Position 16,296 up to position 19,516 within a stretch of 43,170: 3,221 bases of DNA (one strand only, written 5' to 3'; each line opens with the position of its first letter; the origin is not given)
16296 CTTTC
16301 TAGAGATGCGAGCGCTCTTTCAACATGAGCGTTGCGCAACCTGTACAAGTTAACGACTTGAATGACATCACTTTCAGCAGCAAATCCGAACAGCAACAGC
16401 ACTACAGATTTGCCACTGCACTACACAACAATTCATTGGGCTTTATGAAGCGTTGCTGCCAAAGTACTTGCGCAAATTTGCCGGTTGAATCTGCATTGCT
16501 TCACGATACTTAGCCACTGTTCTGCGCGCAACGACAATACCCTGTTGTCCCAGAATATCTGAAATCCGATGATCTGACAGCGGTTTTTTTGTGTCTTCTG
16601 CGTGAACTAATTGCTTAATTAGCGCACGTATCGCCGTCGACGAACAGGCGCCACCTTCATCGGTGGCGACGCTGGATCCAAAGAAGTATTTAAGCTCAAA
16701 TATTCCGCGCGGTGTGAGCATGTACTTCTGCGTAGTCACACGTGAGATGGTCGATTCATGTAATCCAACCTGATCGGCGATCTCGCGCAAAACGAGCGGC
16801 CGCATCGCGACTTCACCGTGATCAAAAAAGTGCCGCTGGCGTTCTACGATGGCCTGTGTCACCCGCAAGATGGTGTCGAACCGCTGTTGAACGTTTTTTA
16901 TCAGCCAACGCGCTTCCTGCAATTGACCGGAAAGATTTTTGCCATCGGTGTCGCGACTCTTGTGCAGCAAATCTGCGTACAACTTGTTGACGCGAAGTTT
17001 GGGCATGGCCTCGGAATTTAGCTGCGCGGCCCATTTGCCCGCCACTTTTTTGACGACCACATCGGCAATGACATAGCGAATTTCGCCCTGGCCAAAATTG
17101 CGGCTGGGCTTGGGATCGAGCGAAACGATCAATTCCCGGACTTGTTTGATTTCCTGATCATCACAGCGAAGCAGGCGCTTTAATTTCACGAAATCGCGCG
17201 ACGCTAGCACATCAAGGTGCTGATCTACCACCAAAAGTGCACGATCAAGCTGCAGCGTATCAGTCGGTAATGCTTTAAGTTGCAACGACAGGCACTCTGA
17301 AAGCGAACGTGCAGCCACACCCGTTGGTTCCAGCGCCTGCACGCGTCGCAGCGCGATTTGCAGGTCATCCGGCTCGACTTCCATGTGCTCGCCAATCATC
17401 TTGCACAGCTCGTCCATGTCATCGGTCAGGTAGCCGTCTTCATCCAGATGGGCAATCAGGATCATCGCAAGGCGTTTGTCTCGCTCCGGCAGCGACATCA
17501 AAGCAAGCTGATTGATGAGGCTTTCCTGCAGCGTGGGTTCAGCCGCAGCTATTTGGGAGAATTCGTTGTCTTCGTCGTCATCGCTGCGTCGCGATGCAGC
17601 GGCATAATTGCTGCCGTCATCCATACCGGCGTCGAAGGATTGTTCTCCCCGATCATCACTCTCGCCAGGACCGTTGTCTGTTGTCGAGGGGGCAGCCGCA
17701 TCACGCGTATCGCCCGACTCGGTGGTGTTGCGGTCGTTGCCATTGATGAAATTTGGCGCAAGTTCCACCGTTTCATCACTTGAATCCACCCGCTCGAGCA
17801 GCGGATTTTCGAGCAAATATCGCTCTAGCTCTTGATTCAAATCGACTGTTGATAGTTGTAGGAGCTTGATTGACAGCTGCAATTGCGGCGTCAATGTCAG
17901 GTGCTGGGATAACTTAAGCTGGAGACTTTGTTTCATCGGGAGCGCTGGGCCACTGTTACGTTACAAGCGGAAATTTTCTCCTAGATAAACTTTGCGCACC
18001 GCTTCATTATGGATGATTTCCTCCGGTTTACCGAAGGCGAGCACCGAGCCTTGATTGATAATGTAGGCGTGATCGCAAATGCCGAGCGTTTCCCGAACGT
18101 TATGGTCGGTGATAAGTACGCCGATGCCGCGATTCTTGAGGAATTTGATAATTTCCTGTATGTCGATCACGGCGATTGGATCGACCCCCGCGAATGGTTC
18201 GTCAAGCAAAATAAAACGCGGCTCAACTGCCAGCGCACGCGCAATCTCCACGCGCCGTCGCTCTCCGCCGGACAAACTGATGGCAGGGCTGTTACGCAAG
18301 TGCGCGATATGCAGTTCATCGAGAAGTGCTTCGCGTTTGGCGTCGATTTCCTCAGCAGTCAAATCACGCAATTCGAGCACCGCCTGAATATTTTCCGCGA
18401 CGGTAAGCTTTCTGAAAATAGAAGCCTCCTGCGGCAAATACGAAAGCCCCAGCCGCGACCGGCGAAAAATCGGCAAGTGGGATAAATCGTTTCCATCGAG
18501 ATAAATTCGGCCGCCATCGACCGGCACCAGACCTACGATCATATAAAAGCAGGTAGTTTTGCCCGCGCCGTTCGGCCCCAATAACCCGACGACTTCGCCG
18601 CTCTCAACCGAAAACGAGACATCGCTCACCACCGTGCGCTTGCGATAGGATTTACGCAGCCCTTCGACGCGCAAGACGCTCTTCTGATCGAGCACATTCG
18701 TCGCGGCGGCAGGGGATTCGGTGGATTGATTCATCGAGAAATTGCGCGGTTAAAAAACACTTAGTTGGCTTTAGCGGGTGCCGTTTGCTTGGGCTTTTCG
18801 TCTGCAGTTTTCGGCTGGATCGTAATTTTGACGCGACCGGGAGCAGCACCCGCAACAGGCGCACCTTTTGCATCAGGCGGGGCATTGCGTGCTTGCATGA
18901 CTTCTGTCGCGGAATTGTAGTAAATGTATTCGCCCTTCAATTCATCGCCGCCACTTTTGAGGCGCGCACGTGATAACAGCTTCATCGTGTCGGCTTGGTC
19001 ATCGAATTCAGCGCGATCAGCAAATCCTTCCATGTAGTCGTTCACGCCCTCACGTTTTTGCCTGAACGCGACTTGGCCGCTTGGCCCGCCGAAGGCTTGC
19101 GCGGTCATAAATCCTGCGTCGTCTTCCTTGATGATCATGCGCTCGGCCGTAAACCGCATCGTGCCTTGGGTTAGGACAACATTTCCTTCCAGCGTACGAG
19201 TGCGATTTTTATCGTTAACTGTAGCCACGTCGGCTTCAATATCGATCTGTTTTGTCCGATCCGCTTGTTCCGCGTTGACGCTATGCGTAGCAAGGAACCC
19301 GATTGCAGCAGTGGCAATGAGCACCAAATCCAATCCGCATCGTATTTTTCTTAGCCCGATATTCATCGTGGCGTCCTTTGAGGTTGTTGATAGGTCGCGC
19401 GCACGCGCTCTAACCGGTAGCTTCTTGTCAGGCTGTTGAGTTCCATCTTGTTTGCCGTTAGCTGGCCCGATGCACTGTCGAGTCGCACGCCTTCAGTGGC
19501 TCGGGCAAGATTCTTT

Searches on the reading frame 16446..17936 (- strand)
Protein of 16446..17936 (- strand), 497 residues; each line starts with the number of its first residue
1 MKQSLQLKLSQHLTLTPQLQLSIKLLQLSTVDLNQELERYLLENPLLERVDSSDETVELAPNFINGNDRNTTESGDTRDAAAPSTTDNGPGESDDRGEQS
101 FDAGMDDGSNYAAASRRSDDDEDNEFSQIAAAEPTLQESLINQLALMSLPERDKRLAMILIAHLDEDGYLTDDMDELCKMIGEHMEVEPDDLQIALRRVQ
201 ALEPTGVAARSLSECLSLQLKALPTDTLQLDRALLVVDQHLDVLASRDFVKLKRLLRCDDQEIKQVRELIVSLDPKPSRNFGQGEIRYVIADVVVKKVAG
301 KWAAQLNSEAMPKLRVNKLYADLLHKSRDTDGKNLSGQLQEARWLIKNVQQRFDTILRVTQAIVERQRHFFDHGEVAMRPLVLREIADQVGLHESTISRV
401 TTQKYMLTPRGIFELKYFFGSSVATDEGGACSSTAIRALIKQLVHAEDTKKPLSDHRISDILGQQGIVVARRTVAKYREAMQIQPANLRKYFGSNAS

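Call 79: search_protein_families(library=pfam, proteins=[window:16446-17936:-], max_evalue=0.00001)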
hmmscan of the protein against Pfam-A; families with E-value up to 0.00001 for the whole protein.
window:16446-17936:- (497 aa): 3 families
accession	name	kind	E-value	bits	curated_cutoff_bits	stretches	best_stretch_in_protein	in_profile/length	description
PF04552.19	Sigma54_DBD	-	6.1e-65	218.3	22.8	1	336-490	5-159/160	Sigma-54, DNA binding domain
PF04963.19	Sigma54_CBD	-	1.5e-56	191.5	22.9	1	126-320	2-185/185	Sigma-54 factor, core binding domain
PF00309.25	Sigma54_AID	-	8.2e-16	58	23.8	1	4-48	1-45/46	Sigma-54 factor, Activator interacting domain (AID)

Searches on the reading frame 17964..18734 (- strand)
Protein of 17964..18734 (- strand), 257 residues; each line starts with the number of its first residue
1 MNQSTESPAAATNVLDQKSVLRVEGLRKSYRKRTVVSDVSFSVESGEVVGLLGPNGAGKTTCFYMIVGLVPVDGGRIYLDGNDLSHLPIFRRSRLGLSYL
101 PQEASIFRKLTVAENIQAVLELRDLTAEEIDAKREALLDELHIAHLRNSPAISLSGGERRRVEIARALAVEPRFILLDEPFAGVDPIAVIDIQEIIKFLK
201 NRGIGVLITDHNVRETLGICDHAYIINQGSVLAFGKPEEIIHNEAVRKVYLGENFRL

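Call 79: search_protein_families(library=pfam, proteins=[window:17964-18734:-], max_evalue=0.00001)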
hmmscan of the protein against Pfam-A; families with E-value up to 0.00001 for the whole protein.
window:17964-18734:- (257 aa): 2 families
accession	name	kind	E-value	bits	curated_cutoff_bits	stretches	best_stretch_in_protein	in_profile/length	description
PF00005.33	ABC_tran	-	1.1e-35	123.7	25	1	37-182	2-137/137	ABC transporter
PF12399.14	BCA_ABC_TP_C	-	8.1e-08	32.1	25.5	1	231-255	2-26/27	Branched-chain amino acid ATP-binding cassette transporter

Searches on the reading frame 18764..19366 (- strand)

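Call 79: search_protein_families(library=pfam, proteins=[window:18764-19366:-], max_evalue=0.00001)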
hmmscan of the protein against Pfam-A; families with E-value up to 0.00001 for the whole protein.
window:18764-19366:- (201 aa): 1 family
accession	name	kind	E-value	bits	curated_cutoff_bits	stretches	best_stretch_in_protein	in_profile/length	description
PF03968.19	LptD_N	-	4.4e-23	82.1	20.4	1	42-155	1-112/113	LptA/(LptD N-terminal domain) LPS transport protein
